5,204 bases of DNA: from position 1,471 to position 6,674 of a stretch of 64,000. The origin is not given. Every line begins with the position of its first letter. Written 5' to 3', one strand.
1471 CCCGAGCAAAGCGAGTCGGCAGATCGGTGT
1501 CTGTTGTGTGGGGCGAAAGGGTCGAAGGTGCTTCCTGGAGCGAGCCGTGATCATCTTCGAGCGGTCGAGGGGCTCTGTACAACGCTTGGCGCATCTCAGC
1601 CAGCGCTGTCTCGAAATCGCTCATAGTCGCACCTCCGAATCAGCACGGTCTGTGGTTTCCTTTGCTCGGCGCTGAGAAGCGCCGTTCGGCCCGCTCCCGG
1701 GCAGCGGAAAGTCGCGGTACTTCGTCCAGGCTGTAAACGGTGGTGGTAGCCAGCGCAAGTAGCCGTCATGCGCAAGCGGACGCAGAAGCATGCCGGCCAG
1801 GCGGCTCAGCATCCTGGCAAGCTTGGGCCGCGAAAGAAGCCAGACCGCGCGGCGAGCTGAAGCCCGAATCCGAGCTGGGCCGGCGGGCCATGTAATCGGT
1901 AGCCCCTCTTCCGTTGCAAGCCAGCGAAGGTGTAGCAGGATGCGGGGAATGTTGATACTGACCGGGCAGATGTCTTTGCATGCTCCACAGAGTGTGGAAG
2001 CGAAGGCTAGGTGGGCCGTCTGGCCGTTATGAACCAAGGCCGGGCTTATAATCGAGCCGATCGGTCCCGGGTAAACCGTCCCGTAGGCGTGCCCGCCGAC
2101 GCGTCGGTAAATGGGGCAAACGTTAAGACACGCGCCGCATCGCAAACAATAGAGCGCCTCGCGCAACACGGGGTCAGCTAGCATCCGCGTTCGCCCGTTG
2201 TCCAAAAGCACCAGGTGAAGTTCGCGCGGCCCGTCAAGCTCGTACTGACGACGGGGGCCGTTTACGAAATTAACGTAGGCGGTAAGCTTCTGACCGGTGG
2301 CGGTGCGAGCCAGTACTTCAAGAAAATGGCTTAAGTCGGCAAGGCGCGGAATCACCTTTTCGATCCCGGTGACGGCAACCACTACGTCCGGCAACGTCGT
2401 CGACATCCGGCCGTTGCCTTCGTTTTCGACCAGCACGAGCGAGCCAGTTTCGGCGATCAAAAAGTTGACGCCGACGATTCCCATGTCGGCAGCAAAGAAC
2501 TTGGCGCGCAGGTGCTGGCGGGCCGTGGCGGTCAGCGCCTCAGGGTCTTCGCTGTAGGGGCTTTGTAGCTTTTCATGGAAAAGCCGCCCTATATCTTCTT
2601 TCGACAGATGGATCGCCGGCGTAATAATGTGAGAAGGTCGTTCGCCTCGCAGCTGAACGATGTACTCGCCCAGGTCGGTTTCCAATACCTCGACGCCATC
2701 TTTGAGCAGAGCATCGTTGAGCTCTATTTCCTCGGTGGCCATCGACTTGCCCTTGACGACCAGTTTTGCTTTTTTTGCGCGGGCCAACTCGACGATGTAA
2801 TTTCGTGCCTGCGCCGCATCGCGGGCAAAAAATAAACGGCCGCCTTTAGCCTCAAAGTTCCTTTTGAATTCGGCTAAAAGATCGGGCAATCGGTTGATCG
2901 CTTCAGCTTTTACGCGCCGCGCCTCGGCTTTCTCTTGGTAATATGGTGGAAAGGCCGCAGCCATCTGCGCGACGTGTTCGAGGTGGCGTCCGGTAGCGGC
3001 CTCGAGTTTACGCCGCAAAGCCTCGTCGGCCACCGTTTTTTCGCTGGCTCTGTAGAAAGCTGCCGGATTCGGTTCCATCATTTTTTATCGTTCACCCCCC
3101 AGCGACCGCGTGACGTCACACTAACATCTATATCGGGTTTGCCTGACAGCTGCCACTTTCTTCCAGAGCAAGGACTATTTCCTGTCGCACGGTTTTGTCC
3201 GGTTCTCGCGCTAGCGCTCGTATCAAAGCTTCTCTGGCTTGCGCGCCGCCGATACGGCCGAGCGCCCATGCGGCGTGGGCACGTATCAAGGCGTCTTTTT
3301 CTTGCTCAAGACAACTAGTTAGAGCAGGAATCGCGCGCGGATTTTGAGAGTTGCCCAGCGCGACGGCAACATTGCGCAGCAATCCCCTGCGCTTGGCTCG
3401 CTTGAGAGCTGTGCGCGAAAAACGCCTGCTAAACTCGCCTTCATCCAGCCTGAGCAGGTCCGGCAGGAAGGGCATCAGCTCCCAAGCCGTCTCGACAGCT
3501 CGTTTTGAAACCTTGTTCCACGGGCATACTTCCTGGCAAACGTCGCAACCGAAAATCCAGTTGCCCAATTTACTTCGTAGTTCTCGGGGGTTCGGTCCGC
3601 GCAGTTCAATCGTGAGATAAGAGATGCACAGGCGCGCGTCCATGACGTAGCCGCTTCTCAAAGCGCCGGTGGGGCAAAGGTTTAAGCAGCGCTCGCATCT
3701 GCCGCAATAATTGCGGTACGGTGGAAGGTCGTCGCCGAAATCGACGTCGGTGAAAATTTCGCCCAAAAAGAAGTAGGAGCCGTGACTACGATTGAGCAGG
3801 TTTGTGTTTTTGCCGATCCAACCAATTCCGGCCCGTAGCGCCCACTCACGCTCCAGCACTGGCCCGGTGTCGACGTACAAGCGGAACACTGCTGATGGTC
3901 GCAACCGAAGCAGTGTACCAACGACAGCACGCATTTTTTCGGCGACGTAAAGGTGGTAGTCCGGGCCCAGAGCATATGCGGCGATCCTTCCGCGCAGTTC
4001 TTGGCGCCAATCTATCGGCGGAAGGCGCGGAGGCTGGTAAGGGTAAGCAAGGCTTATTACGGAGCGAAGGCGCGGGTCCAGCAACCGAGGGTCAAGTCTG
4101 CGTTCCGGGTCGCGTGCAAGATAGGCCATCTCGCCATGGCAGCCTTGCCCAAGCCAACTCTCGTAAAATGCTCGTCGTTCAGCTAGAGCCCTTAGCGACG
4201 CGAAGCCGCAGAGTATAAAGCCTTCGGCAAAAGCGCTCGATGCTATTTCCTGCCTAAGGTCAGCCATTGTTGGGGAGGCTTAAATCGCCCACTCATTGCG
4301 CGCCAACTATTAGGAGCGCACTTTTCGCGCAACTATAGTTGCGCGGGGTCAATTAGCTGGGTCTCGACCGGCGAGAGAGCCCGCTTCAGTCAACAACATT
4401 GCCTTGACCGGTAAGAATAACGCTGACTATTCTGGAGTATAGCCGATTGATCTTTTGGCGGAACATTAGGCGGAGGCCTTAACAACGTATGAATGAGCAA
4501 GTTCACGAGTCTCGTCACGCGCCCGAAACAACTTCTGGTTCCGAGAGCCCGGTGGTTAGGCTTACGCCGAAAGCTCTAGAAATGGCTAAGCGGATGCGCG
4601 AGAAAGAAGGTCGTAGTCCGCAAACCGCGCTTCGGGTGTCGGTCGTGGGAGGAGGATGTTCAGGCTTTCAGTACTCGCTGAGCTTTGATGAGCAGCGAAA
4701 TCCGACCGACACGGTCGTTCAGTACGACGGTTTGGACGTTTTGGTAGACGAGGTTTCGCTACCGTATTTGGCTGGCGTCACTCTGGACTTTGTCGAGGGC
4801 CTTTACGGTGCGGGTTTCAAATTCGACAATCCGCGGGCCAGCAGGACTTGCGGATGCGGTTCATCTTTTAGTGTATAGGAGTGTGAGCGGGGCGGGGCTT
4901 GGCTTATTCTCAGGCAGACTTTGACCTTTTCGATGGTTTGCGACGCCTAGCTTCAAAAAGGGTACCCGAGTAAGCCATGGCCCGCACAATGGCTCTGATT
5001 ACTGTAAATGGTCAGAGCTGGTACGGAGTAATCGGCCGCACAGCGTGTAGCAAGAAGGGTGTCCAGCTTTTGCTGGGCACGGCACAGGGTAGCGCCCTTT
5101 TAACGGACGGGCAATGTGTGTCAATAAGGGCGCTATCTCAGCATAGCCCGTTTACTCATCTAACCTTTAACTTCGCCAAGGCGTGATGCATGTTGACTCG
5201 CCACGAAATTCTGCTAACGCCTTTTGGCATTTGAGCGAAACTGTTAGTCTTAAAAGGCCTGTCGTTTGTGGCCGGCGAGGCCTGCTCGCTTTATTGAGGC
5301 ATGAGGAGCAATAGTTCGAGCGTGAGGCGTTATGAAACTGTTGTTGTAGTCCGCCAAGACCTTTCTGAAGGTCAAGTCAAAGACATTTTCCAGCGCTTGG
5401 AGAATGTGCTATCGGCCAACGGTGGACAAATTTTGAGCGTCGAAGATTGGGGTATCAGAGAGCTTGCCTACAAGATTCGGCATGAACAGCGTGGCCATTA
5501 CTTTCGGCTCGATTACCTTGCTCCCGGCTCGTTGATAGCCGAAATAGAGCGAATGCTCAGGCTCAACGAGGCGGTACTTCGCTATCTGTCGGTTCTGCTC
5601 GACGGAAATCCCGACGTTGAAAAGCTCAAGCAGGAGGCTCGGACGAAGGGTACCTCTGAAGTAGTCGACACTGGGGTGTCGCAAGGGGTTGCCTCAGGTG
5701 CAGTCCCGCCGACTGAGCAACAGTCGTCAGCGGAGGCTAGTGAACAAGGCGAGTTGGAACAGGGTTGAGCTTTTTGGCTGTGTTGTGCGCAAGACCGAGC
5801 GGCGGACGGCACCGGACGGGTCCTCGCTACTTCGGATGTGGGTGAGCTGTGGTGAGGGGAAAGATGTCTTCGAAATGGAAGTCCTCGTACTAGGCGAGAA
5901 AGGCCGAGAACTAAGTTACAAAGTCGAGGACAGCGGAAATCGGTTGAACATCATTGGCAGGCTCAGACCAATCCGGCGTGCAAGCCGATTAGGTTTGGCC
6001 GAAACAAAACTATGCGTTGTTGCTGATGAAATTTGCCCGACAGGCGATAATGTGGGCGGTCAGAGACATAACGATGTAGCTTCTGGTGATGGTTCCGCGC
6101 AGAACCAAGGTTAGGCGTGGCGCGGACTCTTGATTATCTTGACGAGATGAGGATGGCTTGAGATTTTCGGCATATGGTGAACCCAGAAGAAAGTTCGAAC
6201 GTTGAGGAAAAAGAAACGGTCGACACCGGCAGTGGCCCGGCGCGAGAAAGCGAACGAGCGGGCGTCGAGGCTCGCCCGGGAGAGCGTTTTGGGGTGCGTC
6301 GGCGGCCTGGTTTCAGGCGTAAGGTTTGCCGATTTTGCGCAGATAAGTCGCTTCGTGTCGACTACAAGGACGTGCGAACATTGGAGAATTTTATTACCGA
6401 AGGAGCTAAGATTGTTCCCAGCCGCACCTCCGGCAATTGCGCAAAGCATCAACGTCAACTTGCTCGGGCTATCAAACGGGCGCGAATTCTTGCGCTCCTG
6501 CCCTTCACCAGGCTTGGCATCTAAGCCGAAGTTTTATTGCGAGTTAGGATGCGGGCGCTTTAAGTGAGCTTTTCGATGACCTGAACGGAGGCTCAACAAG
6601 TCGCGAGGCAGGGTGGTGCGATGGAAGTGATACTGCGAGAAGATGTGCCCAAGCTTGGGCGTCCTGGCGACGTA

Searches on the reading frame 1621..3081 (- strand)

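Call 57: search_protein_families(library=pfam, proteins=[window:1621-3081:-])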
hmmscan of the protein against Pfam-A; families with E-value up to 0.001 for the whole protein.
window:1621-3081:- (486 aa): 8 families
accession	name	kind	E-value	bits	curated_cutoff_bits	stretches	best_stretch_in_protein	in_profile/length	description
PF02589.21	LUD_dom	-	5.8e-51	173.3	22.6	1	69-293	1-189/189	LUD domain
PF13183.11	Fer4_8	-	2.4e-13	50.8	27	1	309-376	2-68/68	4Fe-4S dicluster domain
PF13534.11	Fer4_17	-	3.1e-06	28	22.2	1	312-376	2-60/61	4Fe-4S dicluster domain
PF13237.11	Fer4_10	-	4.4e-05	23.8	25.5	0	307-373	4-53/53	4Fe-4S dicluster domain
PF12798.12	Fer4_3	-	0.00018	22.5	27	0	312-323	1-12/15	4Fe-4S binding domain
PF12800.12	Fer4_4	-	0.00034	21.2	24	0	312-323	4-15/17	4Fe-4S binding domain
PF00037.32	Fer4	-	0.00036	20.7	21.1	0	312-323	8-19/24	4Fe-4S binding domain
PF12797.12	Fer4_2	-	0.00065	20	24.5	0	305-323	3-21/22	4Fe-4S binding domain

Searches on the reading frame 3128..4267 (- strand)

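Call 57: search_protein_families(library=pfam, proteins=[window:3128-4267:-])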
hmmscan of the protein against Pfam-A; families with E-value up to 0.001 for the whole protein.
window:3128-4267:- (379 aa): 10 families
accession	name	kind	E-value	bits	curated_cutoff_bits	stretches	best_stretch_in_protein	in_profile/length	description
PF13484.11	Fer4_16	-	6e-23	81.8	30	1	188-251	2-66/66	4Fe-4S double cluster binding domain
PF08331.15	QueG_DUF1730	-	6.4e-15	55.3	25.1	1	57-134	1-77/77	Epoxyqueuosine reductase QueG, DUF1730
PF13646.12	HEAT_2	-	2.3e-14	53.8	27.7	1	296-369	16-88/88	HEAT repeats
PF03130.22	HEAT_PBS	-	1.2e-07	31.9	20.9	1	328-353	1-26/27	PBS lyase HEAT-like repeat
PF13513.12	HEAT_EZ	-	4.2e-06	27.6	27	1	310-339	27-55/55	HEAT-like repeat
PF00037.32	Fer4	-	0.00011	22.3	21.1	0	186-204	6-24/24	4Fe-4S binding domain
PF13237.11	Fer4_10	-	0.00015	22.1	25.5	0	186-203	7-26/53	4Fe-4S dicluster domain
PF13187.11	Fer4_9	-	0.00021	21.7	27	0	187-202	36-51/52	4Fe-4S dicluster domain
PF12838.12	Fer4_7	-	0.00056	20.8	27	0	188-251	2-51/52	4Fe-4S dicluster domain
PF00514.29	Arm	-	0.00063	20.2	20.6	0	311-339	12-39/41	Armadillo/beta-catenin-like repeat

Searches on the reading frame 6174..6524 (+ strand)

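Call 57: search_protein_families(library=pfam, proteins=[window:6174-6524:+])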
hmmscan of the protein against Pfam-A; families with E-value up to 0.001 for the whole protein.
window:6174-6524:+ (116 aa): 1 family
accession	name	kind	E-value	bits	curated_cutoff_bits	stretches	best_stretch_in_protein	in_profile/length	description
PF01084.26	Ribosomal_S18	-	4.3e-24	84.8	21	1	60-109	3-52/52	Ribosomal protein S18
